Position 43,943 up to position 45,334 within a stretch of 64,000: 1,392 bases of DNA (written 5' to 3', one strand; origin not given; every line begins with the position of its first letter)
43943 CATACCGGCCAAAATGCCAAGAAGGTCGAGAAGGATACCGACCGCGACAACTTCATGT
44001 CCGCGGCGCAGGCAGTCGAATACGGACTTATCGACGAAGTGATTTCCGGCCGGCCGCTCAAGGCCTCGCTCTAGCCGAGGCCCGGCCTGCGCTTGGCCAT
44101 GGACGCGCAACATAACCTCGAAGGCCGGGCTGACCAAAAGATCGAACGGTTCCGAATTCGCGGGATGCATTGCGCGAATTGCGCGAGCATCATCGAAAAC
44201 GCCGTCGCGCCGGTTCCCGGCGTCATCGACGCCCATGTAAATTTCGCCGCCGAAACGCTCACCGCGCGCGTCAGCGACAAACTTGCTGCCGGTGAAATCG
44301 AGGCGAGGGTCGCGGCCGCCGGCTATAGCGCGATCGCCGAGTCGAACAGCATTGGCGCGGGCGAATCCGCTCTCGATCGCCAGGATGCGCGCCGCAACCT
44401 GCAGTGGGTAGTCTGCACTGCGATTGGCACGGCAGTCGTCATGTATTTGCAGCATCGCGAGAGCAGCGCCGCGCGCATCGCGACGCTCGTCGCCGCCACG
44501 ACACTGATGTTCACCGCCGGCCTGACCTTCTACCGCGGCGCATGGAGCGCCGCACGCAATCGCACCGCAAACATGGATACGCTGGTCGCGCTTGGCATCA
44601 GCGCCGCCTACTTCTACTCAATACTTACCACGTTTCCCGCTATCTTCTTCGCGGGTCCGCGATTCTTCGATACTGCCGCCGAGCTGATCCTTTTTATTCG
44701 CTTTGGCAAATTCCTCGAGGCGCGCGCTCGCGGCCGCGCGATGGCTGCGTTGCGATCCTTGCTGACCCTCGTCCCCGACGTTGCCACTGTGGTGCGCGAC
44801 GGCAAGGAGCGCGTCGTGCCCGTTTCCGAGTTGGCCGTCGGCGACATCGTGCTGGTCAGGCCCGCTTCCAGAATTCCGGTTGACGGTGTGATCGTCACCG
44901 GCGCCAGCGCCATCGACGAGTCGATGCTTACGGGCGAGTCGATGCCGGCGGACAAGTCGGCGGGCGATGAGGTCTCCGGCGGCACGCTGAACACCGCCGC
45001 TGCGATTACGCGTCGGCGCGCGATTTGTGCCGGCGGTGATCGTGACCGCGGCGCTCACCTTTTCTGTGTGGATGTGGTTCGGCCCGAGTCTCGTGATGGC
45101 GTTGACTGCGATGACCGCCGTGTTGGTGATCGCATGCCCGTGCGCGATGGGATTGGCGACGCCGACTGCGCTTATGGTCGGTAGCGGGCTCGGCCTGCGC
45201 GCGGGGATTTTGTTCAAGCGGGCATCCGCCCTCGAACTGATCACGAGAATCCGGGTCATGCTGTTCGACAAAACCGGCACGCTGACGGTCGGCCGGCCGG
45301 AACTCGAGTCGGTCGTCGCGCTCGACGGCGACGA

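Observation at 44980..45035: copA inactivated by a single (3n+1)-nt internal deletion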

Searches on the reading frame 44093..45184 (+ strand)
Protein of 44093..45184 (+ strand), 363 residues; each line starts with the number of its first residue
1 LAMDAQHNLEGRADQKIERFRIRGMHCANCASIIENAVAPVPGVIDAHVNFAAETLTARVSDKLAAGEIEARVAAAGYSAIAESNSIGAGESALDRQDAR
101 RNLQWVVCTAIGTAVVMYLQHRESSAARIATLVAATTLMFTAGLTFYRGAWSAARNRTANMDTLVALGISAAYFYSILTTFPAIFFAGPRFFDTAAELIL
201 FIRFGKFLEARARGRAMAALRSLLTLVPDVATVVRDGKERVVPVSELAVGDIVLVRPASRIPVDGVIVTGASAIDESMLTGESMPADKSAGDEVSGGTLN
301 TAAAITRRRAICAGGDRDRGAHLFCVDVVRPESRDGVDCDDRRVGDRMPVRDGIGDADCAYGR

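Call 4: search_protein_families(library=pfam, proteins=[window:44093-45184:+], max_evalue=0.01)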
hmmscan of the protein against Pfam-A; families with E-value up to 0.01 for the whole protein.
window:44093-45184:+ (363 aa): 2 families
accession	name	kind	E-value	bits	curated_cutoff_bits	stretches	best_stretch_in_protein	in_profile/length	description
PF00122.25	E1-E2_ATPase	-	1.4e-26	93.6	28.1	1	226-305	2-81/181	E1-E2 ATPase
PF00403.32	HMA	-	2.3e-11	44.3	24.8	1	20-78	2-61/62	Heavy-metal-associated domain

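Call 10: find_encoding_contigs(protein=window:44093-45184:+, flank=6000, max_places=10)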
Protein window:44093-45184:+ (363 aa): no gene with exactly this product is on record in the collection.

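Call 17: find_encoding_contigs(protein=window:44099-45184:+, flank=6000, max_places=10)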
Protein window:44099-45184:+ (361 aa): 25 contigs read that carry it; 7 places shown.
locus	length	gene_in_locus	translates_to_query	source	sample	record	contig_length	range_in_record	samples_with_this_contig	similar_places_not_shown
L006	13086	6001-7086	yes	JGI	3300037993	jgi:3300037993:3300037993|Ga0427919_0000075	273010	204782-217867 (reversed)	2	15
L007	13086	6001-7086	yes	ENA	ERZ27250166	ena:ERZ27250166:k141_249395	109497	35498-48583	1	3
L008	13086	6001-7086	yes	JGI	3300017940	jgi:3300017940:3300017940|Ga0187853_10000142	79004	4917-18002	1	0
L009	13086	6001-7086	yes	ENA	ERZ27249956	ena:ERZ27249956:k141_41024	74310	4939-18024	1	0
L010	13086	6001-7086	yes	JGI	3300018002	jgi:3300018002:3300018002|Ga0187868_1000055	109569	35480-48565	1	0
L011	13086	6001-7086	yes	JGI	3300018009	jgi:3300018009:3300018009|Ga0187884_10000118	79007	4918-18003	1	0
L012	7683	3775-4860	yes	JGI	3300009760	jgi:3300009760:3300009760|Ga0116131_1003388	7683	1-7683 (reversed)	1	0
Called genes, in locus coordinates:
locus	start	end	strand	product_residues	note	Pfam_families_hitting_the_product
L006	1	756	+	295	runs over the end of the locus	PF00009:GTP_EFTU, PF00350:Dynamin_N (faint), PF01926:MMR_HSR1, PF02421:FeoB_N, PF03193:RsgA_GTPase (faint), PF04548:AIG1 (weak), PF07650:KH_2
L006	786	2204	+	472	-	PF00009:GTP_EFTU, PF00025:Arf (faint), PF01926:MMR_HSR1, PF02421:FeoB_N, PF01926:MMR_HSR1, PF02421:FeoB_N, PF00009:GTP_EFTU, PF14714:KH_dom-like, +4 more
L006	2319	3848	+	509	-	PF00117:GATase, PF02540:NAD_synthase (weak), PF00958:GMP_synt_C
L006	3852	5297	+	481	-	PF00749:tRNA-synt_1c, PF19269:Anticodon_2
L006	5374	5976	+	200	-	PF00574:CLP_protease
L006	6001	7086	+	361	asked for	PF00403:HMA, PF00122:E1-E2_ATPase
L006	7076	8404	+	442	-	PF00702:Hydrolase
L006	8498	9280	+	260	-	PF02582:DUF155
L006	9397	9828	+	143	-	-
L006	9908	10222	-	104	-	-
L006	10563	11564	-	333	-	PF02951:GSH-S_N, PF02955:GSH-S_ATP, PF08443:RimK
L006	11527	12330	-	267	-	PF20260:PUA_4 (weak), PF04452:Methyltrans_RNA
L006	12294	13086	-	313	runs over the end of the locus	PF06325:PrmA, PF05175:MTS (weak), PF13489:Methyltransf_23 (weak), PF02475:TRM5-TYW2_MTfase (weak), PF08241:Methyltransf_11 (weak), PF08242:Methyltransf_12 (weak), PF13649:Methyltransf_25, PF13847:Methyltransf_31, +1 more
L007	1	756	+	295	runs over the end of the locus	PF00009:GTP_EFTU, PF00350:Dynamin_N (faint), PF01926:MMR_HSR1, PF02421:FeoB_N, PF03193:RsgA_GTPase (faint), PF04548:AIG1 (weak), PF07650:KH_2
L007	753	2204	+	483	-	PF03193:RsgA_GTPase (faint), PF00009:GTP_EFTU, PF01926:MMR_HSR1, PF02421:FeoB_N, PF01926:MMR_HSR1, PF02421:FeoB_N, PF00009:GTP_EFTU, PF14714:KH_dom-like, +4 more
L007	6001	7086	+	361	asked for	PF00403:HMA, PF00122:E1-E2_ATPase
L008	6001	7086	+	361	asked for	PF00403:HMA, PF00122:E1-E2_ATPase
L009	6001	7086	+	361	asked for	PF00403:HMA, PF00122:E1-E2_ATPase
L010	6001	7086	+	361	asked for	PF00403:HMA, PF00122:E1-E2_ATPase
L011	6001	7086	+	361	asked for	PF00403:HMA, PF00122:E1-E2_ATPase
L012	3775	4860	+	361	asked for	PF00403:HMA, PF00122:E1-E2_ATPase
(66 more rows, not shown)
